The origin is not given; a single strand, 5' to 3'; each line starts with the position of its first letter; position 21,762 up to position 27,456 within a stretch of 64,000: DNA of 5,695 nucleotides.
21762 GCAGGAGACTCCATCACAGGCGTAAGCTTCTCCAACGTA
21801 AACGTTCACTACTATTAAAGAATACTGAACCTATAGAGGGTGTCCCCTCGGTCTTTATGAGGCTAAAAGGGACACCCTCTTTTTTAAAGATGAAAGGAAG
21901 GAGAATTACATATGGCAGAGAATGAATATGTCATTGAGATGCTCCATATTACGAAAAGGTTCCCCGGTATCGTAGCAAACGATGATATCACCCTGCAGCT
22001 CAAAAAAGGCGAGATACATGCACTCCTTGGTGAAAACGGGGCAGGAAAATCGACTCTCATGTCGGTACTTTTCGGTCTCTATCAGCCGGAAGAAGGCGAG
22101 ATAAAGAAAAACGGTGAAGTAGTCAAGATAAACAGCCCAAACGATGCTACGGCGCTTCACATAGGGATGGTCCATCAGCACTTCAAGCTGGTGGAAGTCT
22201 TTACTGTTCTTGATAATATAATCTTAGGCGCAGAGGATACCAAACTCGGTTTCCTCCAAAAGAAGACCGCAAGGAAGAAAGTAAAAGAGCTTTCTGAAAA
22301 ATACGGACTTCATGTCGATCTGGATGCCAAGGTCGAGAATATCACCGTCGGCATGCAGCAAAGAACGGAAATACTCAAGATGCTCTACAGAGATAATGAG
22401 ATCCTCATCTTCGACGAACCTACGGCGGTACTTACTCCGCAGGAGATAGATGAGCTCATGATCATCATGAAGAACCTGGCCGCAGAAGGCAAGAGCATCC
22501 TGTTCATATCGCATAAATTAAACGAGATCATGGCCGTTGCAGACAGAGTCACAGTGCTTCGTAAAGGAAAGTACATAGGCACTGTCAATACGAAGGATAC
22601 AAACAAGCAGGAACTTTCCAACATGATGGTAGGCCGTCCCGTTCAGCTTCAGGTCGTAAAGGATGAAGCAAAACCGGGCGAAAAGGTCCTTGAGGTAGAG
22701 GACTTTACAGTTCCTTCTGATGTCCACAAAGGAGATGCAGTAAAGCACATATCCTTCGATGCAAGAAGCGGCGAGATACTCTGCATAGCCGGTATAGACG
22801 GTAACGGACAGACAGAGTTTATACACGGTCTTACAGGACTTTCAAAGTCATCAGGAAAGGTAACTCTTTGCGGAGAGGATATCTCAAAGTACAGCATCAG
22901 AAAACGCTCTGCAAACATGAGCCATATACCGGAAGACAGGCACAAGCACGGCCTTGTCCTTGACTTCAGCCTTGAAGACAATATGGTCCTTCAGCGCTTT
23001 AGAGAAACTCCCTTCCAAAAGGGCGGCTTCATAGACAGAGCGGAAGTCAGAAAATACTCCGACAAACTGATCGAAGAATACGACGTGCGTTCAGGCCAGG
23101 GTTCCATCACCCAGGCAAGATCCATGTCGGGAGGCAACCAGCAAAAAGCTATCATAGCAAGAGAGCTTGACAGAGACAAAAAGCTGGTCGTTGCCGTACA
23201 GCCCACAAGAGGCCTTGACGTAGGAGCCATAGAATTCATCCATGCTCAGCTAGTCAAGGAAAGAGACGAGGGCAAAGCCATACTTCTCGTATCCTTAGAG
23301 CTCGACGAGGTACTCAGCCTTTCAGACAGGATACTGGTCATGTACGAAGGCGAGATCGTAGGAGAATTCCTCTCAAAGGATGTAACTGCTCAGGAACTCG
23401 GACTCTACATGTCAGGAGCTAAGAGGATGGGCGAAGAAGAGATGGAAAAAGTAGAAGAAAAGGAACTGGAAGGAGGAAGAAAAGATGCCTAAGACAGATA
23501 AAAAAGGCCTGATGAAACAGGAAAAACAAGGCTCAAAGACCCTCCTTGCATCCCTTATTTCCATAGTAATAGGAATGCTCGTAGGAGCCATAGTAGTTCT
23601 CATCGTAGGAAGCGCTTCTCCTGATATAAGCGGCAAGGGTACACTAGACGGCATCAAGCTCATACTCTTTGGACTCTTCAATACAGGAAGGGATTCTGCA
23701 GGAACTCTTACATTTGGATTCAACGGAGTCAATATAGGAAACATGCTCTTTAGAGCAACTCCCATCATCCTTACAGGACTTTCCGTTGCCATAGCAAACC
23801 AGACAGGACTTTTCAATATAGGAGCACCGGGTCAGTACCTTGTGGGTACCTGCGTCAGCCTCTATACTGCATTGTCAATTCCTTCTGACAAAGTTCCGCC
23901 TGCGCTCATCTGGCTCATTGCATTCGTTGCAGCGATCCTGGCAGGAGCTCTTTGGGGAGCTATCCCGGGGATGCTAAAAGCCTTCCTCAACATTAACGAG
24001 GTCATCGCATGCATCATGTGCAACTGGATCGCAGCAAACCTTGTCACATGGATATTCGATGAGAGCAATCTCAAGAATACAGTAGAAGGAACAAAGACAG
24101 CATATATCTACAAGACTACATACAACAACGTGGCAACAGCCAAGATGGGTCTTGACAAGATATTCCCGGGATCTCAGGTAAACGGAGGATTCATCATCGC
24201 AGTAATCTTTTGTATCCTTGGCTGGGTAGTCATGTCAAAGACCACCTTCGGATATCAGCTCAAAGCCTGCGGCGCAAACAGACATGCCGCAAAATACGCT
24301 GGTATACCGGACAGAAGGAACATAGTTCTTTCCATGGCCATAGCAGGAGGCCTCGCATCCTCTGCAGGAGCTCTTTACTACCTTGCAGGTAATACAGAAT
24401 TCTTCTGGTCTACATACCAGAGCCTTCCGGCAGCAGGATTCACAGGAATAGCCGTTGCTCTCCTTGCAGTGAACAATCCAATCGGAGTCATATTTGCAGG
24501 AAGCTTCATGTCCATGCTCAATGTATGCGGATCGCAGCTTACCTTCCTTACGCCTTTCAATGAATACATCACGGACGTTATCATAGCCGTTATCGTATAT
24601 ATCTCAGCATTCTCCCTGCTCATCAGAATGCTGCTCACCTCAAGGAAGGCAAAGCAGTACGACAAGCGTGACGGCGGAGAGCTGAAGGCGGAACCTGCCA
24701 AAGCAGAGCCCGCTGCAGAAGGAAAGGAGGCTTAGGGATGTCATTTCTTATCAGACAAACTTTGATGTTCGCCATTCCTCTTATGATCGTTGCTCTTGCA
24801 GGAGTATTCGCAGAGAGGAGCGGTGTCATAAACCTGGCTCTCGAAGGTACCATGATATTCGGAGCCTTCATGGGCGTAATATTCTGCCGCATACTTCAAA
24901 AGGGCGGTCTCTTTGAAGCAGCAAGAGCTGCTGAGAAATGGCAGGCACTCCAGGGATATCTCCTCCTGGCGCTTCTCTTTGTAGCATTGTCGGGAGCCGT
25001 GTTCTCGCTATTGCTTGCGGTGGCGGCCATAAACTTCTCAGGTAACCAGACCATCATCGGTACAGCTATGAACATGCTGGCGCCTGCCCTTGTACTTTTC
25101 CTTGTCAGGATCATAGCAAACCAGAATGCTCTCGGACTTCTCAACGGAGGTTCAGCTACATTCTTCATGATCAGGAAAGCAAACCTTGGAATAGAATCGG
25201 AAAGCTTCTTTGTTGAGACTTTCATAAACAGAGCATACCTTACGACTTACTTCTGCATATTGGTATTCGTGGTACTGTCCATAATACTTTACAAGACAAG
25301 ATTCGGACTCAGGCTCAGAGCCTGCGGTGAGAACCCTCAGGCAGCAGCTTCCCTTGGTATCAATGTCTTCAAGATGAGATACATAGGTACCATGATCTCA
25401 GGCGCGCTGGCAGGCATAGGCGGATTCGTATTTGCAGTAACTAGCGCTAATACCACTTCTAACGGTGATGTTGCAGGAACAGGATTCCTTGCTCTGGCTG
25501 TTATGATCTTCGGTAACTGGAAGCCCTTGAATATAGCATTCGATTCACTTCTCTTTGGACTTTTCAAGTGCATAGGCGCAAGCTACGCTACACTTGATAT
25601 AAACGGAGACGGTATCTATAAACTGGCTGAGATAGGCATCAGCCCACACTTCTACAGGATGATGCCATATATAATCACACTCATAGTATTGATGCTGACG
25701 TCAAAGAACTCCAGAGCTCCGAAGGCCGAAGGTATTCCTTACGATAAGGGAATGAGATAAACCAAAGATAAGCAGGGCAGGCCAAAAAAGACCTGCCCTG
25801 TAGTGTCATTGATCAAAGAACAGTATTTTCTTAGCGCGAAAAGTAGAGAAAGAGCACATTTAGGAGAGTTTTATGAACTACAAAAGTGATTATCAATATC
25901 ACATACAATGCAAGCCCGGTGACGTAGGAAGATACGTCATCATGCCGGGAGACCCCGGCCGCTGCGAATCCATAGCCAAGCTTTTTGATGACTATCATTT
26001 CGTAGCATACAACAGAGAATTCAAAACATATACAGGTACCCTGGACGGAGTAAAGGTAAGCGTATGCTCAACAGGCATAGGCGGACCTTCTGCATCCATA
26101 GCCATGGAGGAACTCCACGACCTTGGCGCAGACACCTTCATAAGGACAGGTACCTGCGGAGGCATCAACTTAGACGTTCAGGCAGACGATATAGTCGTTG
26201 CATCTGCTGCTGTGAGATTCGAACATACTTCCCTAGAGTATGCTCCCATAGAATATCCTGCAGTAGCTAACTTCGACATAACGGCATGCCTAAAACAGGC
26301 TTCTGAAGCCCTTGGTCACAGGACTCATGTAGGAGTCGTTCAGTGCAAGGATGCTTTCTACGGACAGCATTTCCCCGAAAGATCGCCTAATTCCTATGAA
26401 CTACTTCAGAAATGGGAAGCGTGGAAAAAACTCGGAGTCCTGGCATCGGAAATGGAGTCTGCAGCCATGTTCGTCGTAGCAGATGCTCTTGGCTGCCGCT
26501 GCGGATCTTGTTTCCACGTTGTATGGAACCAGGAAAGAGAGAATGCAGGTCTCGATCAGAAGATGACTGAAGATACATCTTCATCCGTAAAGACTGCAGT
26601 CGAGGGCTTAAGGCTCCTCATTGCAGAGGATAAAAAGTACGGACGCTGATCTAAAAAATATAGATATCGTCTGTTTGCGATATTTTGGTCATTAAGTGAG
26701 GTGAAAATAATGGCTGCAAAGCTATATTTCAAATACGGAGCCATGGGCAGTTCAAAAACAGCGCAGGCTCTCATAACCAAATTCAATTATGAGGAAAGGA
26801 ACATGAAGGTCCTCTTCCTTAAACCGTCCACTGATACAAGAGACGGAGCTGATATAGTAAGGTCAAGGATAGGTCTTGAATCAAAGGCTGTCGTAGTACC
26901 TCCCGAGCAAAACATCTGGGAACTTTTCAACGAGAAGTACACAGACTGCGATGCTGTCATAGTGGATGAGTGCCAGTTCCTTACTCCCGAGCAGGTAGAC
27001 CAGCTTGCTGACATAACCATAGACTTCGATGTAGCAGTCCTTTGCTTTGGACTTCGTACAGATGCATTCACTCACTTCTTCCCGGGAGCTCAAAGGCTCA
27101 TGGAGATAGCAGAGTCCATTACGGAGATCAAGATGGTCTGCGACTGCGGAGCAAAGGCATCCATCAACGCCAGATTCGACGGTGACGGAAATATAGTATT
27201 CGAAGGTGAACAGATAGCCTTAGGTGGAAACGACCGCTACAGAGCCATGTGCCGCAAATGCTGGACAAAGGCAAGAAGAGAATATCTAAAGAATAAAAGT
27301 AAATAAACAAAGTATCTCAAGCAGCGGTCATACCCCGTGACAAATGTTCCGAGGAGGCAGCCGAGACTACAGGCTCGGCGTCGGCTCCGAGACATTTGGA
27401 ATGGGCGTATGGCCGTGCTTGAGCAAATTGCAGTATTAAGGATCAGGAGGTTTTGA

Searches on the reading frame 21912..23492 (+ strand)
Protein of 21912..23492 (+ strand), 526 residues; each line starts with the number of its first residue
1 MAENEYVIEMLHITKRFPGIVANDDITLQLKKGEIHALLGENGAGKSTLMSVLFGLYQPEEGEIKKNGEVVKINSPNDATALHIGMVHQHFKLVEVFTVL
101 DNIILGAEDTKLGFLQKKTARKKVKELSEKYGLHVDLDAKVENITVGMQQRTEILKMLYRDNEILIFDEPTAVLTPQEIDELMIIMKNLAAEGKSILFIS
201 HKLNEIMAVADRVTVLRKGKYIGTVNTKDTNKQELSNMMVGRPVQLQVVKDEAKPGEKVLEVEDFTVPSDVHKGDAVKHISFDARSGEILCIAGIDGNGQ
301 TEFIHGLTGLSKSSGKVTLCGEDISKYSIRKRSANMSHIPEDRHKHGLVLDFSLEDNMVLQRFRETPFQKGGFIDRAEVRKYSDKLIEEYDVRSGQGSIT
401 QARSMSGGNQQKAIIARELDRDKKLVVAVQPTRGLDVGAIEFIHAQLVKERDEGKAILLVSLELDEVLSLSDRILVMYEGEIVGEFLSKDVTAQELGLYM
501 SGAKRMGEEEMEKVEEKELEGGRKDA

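Call 18: search_protein_families(library=pfam, proteins=[window:21912-23492:+], max_evalue=0.001)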
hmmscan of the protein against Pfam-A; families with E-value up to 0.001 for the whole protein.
window:21912-23492:+ (526 aa): 2 families
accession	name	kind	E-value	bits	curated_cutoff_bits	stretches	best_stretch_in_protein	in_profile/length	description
PF00005.33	ABC_tran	-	2e-44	152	25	2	24-172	2-137/137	ABC transporter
PF13304.12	AAA_21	-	4.2e-07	30.8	27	0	35-56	1-22/304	AAA domain, putative AbiEii toxin, Type IV TA system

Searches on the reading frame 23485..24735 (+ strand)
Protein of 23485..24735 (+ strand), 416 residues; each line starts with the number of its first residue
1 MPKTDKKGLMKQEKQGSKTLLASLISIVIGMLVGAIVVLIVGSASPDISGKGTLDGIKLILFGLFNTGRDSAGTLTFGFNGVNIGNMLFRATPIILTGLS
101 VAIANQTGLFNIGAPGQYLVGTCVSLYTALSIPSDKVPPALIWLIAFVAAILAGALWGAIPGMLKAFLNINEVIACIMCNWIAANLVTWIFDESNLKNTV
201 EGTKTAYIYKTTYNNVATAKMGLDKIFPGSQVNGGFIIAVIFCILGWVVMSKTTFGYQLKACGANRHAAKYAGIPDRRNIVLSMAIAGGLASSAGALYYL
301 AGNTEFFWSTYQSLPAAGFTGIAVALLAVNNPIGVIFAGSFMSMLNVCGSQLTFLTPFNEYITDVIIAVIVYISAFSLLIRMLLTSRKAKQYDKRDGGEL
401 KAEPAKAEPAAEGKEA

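Call 18: search_protein_families(library=pfam, proteins=[window:23485-24735:+], max_evalue=0.001)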
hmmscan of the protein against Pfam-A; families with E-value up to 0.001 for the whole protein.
window:23485-24735:+ (416 aa): 1 family
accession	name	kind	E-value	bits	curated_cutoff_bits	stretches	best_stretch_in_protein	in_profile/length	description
PF02653.21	BPD_transp_2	-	9.1e-41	140.2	26.8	1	84-373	2-267/269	Branched-chain amino acid transport system / permease component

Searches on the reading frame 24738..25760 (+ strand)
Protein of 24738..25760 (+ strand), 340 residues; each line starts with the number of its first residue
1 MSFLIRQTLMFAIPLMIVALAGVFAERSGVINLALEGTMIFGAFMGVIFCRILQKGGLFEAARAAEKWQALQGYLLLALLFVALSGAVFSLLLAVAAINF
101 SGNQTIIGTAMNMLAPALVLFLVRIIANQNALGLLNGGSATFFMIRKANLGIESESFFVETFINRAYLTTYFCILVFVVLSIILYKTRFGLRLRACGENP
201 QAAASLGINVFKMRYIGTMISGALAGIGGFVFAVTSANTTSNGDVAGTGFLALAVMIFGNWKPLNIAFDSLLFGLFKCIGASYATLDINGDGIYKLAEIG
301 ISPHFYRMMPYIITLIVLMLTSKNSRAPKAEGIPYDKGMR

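Call 18: search_protein_families(library=pfam, proteins=[window:24738-25760:+], max_evalue=0.001)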
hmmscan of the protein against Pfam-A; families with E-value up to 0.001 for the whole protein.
window:24738-25760:+ (340 aa): 1 family
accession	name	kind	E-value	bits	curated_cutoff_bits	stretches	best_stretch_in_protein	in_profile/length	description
PF02653.21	BPD_transp_2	-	2.5e-36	125.7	26.8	1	6-318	3-269/269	Branched-chain amino acid transport system / permease component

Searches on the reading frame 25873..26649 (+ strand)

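Call 18: search_protein_families(library=pfam, proteins=[window:25873-26649:+], max_evalue=0.001)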
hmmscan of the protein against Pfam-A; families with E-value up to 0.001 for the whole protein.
window:25873-26649:+ (258 aa): 1 family
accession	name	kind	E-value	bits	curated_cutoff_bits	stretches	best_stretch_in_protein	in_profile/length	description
PF01048.26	PNP_UDP_1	-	5.9e-44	150.6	25.1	1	20-225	1-204/233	Phosphorylase superfamily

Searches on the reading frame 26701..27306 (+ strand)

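Call 18: search_protein_families(library=pfam, proteins=[window:26701-27306:+], max_evalue=0.001)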
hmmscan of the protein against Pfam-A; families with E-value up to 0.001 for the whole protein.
window:26701-27306:+ (201 aa): 1 family
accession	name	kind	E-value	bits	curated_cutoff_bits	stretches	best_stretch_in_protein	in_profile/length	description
PF00265.24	TK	-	7e-39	133.9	20.6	1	7-188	2-176/176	Thymidine kinase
